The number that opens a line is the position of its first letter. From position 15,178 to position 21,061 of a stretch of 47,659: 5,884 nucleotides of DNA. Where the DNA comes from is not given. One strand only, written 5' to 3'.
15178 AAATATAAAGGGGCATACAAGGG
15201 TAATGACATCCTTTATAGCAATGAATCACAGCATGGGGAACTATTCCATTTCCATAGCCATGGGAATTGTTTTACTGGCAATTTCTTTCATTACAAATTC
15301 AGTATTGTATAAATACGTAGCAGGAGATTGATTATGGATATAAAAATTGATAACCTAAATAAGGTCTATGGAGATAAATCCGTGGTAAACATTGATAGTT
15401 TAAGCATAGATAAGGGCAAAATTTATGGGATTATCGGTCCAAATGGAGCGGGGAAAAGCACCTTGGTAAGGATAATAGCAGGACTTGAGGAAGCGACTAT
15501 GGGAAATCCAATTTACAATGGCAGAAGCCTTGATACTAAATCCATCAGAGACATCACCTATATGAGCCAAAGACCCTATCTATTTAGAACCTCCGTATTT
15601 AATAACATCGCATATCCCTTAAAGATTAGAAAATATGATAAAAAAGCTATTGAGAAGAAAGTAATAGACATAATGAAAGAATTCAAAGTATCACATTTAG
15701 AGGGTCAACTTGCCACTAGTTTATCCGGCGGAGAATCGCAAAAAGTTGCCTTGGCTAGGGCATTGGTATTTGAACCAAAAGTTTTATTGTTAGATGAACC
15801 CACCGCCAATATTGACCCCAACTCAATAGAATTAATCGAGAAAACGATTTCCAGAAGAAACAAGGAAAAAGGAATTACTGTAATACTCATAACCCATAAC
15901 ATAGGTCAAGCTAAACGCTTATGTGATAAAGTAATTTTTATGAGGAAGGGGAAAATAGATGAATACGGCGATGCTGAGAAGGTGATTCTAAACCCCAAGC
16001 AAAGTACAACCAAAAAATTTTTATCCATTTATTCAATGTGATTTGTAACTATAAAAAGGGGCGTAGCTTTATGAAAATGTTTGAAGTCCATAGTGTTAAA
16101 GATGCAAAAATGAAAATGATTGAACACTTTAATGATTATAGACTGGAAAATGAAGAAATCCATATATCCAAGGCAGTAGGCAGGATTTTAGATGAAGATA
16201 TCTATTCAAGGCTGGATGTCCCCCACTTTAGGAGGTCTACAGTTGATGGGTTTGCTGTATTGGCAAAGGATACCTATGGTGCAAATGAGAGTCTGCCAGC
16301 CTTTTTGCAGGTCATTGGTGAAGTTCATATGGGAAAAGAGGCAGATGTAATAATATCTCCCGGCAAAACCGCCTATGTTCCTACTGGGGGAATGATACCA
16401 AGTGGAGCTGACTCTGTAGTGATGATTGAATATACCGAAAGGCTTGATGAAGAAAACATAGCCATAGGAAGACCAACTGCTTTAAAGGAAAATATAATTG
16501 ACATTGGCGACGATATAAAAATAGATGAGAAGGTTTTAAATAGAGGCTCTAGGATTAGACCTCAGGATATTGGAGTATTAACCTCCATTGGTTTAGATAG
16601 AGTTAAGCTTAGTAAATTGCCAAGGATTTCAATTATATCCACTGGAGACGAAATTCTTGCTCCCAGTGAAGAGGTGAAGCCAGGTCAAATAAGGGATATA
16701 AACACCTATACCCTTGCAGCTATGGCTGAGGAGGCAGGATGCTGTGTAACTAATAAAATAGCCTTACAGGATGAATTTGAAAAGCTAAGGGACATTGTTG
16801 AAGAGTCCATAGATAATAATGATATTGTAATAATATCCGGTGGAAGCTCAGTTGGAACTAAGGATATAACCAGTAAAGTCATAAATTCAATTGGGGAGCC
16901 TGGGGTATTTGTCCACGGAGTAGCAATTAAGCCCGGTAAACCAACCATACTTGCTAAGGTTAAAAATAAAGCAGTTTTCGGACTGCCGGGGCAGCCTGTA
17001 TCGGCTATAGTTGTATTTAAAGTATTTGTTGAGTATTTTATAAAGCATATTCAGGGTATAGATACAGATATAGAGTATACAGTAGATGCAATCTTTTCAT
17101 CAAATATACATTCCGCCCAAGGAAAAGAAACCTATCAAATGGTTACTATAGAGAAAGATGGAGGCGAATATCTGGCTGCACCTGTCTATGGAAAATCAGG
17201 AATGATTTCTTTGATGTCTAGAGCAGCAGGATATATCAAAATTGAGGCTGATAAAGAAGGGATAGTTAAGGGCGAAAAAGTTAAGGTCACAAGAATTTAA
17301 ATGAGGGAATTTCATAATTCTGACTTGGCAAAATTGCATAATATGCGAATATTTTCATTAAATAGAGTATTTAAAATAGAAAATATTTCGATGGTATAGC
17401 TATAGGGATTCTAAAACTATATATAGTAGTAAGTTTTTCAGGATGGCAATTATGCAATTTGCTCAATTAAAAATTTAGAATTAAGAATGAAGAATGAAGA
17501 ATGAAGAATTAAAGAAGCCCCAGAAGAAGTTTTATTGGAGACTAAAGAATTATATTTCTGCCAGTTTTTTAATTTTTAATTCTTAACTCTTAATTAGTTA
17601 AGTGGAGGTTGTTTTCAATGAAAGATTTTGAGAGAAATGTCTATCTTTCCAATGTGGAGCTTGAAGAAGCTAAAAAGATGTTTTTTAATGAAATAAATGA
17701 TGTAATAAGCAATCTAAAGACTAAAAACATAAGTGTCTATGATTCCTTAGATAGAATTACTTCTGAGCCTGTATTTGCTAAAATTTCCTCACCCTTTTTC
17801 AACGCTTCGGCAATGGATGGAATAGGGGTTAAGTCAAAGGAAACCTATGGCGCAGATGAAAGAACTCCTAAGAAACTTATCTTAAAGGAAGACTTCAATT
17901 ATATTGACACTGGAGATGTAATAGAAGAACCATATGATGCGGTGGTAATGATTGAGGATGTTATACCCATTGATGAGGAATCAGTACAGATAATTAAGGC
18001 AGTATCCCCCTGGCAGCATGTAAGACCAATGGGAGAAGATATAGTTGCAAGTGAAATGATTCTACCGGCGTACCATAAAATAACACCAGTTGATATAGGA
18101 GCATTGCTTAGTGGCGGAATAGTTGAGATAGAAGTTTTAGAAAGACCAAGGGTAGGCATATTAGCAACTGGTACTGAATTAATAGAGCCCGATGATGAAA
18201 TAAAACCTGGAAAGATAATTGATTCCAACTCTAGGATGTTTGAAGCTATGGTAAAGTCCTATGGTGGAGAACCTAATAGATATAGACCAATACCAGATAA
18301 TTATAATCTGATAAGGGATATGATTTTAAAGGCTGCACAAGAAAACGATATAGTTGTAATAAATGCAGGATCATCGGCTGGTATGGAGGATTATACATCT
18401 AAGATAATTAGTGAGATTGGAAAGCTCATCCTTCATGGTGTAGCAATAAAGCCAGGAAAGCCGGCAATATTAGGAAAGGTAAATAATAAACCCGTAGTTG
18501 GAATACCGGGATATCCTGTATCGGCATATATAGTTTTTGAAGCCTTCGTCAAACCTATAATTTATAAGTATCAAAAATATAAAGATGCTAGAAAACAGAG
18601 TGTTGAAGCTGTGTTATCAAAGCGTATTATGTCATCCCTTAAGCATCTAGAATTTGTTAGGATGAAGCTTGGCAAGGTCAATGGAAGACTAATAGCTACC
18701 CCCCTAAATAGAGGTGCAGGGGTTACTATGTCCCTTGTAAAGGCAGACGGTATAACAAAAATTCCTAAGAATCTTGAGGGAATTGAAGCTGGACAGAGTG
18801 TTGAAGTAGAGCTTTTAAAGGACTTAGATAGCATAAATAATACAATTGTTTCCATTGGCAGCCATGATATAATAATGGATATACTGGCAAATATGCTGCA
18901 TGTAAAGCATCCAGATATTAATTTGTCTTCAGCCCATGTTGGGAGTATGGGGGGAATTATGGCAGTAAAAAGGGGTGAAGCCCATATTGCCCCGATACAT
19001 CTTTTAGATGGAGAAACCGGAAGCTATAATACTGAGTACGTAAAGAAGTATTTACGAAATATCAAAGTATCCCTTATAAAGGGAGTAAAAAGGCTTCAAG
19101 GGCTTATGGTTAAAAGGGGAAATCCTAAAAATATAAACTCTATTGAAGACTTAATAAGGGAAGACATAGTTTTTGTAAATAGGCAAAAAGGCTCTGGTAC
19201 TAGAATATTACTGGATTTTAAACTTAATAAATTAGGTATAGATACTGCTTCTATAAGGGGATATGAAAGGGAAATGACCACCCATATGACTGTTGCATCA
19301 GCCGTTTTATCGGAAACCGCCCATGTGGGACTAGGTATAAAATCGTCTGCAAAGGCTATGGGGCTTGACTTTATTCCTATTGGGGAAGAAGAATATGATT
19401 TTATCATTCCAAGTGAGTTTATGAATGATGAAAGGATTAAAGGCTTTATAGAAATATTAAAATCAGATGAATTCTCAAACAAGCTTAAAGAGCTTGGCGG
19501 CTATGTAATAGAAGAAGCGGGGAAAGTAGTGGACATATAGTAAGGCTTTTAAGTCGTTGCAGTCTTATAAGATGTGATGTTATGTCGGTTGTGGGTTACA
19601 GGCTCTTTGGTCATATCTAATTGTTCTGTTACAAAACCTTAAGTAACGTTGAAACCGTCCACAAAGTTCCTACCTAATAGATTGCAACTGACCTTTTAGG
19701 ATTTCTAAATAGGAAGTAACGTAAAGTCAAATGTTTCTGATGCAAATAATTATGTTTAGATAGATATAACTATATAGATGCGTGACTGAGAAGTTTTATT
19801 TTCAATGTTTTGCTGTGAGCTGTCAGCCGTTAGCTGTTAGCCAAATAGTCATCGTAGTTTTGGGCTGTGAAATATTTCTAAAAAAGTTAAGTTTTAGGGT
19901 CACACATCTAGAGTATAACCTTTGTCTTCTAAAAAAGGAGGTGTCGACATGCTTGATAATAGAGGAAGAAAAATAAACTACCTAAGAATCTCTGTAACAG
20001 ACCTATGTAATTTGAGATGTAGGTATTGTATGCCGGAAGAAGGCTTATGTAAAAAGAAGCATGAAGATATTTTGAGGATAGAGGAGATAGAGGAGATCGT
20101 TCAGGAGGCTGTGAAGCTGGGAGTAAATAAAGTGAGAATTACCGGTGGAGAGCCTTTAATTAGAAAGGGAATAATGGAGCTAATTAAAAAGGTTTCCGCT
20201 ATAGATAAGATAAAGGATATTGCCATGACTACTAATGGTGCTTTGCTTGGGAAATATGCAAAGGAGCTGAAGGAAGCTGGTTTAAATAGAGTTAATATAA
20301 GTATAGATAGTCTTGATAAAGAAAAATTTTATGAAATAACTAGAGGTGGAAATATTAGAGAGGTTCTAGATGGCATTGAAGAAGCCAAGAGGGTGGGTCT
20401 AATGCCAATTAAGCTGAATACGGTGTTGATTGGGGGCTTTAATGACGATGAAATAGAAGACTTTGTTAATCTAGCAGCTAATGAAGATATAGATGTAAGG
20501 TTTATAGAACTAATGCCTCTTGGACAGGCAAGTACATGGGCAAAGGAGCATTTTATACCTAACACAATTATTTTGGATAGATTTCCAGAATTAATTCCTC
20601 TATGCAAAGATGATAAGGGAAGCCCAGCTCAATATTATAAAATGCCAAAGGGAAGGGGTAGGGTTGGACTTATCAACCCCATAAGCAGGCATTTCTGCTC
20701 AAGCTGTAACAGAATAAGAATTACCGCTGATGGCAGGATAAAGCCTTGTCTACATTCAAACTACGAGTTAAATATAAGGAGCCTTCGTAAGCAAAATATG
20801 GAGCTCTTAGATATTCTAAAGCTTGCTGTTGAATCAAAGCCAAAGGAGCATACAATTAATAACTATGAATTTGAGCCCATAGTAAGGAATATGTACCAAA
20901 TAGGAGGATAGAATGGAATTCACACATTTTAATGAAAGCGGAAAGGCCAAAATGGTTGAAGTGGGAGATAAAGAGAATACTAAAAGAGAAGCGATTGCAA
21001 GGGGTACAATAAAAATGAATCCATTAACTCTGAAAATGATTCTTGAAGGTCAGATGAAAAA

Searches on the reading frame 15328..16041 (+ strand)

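Call 61: search_protein_families(library=pfam, max_evalue=0.00001, proteins=[window:15328-16041:+])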
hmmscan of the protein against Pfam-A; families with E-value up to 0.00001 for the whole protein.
window:15328-16041:+ (237 aa): 5 families
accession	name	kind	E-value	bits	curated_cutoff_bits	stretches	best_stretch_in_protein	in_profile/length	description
PF00005.33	ABC_tran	-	8.8e-31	107.8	25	1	23-160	4-137/137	ABC transporter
PF13304.12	AAA_21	-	2.3e-14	54.6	27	1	99-191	220-299/304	AAA domain, putative AbiEii toxin, Type IV TA system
PF02463.25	SMC_N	-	1.6e-06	28.2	40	0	115-203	126-212/220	RecF/RecN/SMC N terminal domain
PF09818.15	ABC_ATPase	-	3.4e-06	26.7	23.2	0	133-224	159-265/283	P-loop domain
PF13166.12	AAA_13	-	3.7e-06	26.4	36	0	35-92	21-67/713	AAA domain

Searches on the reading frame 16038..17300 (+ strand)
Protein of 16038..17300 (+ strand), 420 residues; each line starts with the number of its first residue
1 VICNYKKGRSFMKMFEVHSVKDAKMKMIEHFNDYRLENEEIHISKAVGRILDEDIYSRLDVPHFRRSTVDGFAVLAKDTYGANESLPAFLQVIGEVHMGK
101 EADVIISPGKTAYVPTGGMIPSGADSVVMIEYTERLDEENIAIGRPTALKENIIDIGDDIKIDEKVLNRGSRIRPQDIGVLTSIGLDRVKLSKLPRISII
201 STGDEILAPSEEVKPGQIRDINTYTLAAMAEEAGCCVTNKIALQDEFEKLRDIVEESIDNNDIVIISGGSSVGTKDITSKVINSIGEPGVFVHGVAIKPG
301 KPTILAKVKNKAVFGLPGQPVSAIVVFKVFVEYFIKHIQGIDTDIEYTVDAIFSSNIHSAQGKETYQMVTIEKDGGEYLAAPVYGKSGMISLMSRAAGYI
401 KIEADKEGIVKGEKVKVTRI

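Call 62: search_protein_families(library=pfam, max_evalue=0.00001, proteins=[window:16038-17300:+])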
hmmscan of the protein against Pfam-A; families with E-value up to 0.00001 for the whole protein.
window:16038-17300:+ (420 aa): 3 families
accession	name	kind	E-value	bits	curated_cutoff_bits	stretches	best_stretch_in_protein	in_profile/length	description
PF03453.22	MoeA_N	-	1.1e-40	139.4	30.8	1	19-185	2-160/160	MoeA N-terminal region (domain I and II)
PF00994.29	MoCF_biosynth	-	2e-31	109.1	26.6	1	199-337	2-144/144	Probable molybdopterin binding domain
PF03454.20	MoeA_C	-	2.6e-14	53.6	22.1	1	351-418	2-70/72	MoeA C-terminal region (domain IV)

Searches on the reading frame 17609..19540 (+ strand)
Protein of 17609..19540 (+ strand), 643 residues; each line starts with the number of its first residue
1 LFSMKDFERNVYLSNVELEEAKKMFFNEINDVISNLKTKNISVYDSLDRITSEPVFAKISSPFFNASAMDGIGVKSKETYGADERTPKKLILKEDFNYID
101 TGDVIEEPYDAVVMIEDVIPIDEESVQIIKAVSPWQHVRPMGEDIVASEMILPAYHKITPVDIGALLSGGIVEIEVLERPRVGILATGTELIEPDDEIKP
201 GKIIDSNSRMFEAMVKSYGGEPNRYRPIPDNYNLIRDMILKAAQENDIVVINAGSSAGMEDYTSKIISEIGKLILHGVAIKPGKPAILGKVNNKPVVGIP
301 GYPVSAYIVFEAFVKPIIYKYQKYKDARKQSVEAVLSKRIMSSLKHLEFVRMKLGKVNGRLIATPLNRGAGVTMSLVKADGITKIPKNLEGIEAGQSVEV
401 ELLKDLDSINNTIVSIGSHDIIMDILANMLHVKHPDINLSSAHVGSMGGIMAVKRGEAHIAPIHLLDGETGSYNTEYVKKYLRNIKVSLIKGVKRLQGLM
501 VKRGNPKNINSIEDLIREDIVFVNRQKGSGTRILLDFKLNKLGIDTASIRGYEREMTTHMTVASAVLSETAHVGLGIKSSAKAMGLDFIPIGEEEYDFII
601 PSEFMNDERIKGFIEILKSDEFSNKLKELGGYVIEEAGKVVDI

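Call 8: search_protein_families(library=pfam, proteins=[window:17609-19540:+])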
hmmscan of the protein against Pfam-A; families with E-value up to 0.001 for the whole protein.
window:17609-19540:+ (643 aa): 6 families
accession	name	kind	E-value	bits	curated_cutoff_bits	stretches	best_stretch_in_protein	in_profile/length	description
PF12727.12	PBP_like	-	2.4e-75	252.4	27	1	428-618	2-193/193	PBP superfamily domain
PF03453.22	MoeA_N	-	5.4e-32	111.1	30.8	1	17-170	2-160/160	MoeA N-terminal region (domain I and II)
PF00994.29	MoCF_biosynth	-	4.2e-28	98.3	26.6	1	183-318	1-142/144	Probable molybdopterin binding domain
PF03454.20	MoeA_C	-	3.7e-16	59.6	22.1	1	334-403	2-72/72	MoeA C-terminal region (domain IV)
PF12974.12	Phosphonate-bd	-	9.9e-05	22.3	27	1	492-580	81-166/242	ABC transporter, phosphonate, periplasmic substrate-binding protein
PF13531.11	SBP_bac_11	-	0.0003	21.1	25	1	499-624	83-219/227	Bacterial extracellular solute-binding protein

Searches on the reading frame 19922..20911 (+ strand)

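Call 8: search_protein_families(library=pfam, proteins=[window:19922-20911:+])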
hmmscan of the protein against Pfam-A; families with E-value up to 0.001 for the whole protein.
window:19922-20911:+ (329 aa): 3 families
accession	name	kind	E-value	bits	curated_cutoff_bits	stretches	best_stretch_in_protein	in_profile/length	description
PF04055.27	Radical_SAM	-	5.1e-40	137.8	29.5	1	23-184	1-165/166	Radical SAM superfamily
PF06463.18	Mob_synth_C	-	3.2e-34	118.1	37.4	1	190-311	1-127/128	Molybdenum Cofactor Synthesis C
PF13353.11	Fer4_12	-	1.1e-09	39.1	22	1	29-130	15-115/137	4Fe-4S single cluster domain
